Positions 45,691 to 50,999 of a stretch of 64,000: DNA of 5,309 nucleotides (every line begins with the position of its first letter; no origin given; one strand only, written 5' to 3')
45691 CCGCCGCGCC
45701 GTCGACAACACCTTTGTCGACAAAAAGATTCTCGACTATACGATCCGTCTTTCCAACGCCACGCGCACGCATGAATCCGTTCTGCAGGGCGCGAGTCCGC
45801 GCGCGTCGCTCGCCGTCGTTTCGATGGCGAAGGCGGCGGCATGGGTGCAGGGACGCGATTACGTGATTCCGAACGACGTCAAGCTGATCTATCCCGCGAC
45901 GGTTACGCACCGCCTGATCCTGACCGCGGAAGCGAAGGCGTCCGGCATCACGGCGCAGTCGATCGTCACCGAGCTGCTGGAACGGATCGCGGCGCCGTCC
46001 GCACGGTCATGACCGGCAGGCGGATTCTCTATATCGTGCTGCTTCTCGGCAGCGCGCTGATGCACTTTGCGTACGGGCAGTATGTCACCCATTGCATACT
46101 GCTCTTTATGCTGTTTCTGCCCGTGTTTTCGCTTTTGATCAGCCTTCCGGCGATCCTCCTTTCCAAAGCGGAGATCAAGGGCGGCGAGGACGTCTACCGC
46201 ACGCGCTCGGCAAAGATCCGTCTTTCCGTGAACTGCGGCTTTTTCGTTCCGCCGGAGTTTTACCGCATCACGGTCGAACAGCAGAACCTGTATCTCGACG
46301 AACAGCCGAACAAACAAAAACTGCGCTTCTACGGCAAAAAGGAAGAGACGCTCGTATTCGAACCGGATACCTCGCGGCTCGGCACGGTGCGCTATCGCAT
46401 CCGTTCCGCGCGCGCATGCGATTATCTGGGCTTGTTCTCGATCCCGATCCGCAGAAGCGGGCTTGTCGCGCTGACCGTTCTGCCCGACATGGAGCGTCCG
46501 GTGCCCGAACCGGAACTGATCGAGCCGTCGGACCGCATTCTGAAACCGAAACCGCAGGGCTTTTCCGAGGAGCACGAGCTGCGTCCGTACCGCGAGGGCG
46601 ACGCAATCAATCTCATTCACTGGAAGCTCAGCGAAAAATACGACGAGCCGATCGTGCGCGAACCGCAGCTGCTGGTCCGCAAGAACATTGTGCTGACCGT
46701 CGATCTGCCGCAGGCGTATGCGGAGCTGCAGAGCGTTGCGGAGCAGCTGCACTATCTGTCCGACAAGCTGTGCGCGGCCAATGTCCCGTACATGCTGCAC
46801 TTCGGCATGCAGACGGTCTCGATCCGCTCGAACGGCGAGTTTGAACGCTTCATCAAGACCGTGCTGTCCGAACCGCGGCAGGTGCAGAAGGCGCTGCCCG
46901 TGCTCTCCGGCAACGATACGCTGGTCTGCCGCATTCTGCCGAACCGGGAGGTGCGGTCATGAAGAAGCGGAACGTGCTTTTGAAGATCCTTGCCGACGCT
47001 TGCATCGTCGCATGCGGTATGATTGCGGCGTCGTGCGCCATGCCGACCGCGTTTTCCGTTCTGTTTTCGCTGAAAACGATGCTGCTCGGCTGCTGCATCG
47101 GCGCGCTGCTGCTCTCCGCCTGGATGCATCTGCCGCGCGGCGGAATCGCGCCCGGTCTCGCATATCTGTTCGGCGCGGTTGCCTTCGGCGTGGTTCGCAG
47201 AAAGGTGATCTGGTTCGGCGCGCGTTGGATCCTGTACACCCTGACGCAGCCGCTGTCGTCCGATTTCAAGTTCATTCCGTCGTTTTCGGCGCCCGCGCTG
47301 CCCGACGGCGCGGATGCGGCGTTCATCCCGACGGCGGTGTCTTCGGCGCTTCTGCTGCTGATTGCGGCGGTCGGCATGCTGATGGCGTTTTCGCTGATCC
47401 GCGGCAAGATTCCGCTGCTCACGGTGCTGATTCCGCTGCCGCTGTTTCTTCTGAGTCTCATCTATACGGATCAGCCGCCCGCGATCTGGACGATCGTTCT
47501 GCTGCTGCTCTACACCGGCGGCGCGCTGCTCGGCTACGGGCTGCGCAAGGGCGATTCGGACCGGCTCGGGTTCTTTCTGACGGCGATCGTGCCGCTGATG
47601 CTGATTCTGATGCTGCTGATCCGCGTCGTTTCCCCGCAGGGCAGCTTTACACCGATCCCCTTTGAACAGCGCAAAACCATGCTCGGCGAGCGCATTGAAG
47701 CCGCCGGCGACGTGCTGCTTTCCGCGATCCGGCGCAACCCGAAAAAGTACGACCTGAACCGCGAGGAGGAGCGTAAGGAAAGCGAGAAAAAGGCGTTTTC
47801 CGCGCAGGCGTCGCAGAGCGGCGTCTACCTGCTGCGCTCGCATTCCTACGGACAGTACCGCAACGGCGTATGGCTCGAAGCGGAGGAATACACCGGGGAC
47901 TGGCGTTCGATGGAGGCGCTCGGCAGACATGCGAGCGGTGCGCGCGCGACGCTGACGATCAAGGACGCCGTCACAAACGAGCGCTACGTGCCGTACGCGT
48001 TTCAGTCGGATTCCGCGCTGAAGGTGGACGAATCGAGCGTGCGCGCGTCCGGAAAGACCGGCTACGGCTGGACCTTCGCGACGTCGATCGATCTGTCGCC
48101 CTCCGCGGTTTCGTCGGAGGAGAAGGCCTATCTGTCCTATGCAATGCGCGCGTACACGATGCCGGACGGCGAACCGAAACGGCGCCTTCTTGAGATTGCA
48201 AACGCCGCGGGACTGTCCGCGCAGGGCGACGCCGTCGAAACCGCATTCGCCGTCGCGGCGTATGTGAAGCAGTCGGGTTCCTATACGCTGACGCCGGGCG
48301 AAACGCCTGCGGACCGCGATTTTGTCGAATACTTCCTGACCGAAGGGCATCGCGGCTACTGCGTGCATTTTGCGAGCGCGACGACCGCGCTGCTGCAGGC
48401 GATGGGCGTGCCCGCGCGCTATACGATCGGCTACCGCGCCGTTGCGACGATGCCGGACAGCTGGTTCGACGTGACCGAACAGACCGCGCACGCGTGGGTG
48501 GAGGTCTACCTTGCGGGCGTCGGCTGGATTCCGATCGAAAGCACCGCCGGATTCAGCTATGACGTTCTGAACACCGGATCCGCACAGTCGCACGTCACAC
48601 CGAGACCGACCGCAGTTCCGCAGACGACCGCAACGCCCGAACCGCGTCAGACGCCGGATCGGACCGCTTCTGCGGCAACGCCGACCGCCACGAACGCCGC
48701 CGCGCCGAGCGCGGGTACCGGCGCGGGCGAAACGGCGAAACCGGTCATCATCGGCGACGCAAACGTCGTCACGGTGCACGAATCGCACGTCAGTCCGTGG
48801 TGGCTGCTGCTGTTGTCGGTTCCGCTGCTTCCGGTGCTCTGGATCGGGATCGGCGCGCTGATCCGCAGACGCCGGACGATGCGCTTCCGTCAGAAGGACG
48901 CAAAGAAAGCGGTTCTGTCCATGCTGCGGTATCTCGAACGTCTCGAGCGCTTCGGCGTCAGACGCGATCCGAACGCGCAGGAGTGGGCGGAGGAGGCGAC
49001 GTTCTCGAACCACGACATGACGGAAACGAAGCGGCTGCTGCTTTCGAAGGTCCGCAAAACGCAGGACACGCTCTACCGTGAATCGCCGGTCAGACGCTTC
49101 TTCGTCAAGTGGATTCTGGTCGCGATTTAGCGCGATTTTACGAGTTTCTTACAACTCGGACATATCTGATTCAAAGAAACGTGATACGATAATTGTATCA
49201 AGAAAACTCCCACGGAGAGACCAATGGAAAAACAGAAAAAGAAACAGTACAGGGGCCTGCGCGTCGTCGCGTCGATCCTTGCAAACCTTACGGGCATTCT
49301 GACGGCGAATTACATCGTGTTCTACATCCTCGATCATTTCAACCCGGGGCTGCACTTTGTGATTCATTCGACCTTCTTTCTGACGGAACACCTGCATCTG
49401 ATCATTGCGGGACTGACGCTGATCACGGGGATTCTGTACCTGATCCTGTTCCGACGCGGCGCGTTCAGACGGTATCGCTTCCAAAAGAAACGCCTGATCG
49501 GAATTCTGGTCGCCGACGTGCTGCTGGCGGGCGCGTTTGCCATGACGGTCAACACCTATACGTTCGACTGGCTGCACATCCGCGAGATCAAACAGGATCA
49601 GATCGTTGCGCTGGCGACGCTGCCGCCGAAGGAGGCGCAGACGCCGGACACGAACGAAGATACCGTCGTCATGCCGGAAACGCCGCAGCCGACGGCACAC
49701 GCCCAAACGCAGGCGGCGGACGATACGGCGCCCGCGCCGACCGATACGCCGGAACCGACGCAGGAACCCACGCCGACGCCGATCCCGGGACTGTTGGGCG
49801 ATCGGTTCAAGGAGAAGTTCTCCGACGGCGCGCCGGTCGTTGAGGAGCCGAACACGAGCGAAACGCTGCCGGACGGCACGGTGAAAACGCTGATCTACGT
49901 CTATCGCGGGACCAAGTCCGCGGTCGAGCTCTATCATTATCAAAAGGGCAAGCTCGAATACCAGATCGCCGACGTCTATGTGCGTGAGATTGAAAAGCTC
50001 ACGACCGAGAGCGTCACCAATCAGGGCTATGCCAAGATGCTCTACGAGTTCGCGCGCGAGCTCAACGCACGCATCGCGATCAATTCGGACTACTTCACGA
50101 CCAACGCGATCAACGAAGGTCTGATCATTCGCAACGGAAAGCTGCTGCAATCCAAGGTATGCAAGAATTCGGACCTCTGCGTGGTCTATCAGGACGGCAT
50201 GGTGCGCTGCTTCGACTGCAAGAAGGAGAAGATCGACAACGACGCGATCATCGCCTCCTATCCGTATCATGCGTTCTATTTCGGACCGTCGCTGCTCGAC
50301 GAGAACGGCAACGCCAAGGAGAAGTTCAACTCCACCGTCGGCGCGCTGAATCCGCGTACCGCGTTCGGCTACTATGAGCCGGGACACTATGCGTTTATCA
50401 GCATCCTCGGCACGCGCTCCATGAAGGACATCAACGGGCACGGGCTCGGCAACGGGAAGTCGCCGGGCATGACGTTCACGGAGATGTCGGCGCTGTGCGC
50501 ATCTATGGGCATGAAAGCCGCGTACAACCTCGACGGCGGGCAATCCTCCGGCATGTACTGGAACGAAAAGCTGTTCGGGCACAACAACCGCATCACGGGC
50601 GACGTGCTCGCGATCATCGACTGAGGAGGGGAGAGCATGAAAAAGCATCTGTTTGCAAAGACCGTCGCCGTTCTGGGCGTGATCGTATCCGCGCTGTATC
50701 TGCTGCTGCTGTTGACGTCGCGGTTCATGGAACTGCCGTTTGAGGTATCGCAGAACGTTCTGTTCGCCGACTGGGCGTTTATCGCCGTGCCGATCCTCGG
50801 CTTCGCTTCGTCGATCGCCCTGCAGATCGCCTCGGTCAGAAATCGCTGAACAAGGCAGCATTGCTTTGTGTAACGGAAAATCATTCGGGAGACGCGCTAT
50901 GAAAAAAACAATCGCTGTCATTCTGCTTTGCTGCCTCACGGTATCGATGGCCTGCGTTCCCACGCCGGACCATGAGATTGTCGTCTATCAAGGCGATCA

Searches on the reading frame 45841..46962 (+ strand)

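Call 9: search_protein_families(library=pfam, proteins=[window:45841-46962:+], max_evalue=0.001)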
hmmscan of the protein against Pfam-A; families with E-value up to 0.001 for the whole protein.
window:45841-46962:+ (373 aa): 1 family
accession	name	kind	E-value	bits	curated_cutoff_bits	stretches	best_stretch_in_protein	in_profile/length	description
PF01882.25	DUF58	-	0.00042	20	23.4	0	246-290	1-45/216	Protein of unknown function DUF58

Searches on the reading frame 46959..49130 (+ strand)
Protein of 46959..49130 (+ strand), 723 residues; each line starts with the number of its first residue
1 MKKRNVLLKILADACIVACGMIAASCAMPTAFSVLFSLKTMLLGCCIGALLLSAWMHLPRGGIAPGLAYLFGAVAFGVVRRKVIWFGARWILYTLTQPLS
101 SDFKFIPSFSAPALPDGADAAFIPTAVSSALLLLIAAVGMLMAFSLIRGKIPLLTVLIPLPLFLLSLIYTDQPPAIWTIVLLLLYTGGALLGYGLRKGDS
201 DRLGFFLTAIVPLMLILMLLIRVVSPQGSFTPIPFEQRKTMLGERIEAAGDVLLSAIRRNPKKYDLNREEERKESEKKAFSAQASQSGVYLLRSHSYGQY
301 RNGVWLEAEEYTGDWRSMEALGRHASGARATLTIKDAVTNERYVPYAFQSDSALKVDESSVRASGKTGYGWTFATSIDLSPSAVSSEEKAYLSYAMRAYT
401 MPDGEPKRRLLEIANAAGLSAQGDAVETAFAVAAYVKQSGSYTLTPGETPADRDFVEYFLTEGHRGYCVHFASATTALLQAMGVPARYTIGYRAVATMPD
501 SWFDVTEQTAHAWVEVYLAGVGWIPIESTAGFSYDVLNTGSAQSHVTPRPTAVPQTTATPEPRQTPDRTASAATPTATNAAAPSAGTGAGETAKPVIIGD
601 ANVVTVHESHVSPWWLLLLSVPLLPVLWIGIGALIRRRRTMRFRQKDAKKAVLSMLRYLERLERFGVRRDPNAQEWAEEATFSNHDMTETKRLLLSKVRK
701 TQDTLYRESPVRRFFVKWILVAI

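Call 9: search_protein_families(library=pfam, proteins=[window:46959-49130:+], max_evalue=0.001)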
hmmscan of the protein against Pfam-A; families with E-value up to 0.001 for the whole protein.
window:46959-49130:+ (723 aa): 1 family
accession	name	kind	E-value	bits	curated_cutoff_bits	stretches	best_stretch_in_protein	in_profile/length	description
PF01841.26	Transglut_core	-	7.2e-22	78.2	23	1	421-527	10-107/108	Transglutaminase-like superfamily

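Call 51: search_protein_families(library=ncbifam, proteins=[window:46959-49130:+], max_evalue=0.01)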
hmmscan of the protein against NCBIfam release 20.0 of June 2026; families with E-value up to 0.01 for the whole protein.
window:46959-49130:+ (723 aa): 0 families

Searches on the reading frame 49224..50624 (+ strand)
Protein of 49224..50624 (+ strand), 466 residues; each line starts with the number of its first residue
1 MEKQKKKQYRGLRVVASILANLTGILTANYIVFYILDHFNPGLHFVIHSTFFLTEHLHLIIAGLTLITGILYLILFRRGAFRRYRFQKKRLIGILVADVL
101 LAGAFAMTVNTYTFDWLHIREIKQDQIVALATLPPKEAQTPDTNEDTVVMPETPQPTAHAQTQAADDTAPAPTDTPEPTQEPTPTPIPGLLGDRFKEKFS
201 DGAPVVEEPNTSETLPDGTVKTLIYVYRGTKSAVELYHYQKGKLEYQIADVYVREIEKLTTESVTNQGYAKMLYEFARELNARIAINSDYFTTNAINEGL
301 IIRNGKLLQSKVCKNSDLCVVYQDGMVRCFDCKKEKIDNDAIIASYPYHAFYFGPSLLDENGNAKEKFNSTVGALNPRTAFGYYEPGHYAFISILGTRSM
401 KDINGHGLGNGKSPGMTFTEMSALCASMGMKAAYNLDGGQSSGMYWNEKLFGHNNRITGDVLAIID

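Call 9: search_protein_families(library=pfam, proteins=[window:49224-50624:+], max_evalue=0.001)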
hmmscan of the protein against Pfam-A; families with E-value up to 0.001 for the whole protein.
window:49224-50624:+ (466 aa): 1 family
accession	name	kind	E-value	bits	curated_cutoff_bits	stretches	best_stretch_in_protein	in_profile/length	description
PF09992.14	NAGPA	-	9e-21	75.2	25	1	281-455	2-153/169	Phosphodiester glycosidase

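Call 51: search_protein_families(library=ncbifam, proteins=[window:49224-50624:+], max_evalue=0.01)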
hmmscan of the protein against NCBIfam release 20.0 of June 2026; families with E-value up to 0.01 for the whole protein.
window:49224-50624:+ (466 aa): 1 family
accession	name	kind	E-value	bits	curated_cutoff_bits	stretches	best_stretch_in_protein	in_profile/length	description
NF033761.1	gliding_GltJ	equivalog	0.0044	16.1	450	1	91-188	373-477/671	adventurous gliding motility protein GltJ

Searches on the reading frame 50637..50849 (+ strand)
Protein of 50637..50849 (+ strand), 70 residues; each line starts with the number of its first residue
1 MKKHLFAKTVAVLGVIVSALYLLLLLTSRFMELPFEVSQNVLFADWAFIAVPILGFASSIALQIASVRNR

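Call 51: search_protein_families(library=ncbifam, proteins=[window:50637-50849:+], max_evalue=0.01)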
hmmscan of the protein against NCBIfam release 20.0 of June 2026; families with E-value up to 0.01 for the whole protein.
window:50637-50849:+ (70 aa): 0 families

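Call 52: search_protein_families(library=pfam, proteins=[window:50637-50849:+], max_evalue=1)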
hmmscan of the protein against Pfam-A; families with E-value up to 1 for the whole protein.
window:50637-50849:+ (70 aa): 3 families
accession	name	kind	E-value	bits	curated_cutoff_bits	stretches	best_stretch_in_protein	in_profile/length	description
PF10027.14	DUF2269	-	0.026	15.1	28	1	4-52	7-55/150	Predicted integral membrane protein (DUF2269)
PF11446.13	DUF2897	-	0.094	13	25.2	1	10-24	10-24/54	Protein of unknown function (DUF2897)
PF10329.14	DUF2417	-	0.11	12.3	25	1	7-58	41-92/234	Region of unknown function (DUF2417)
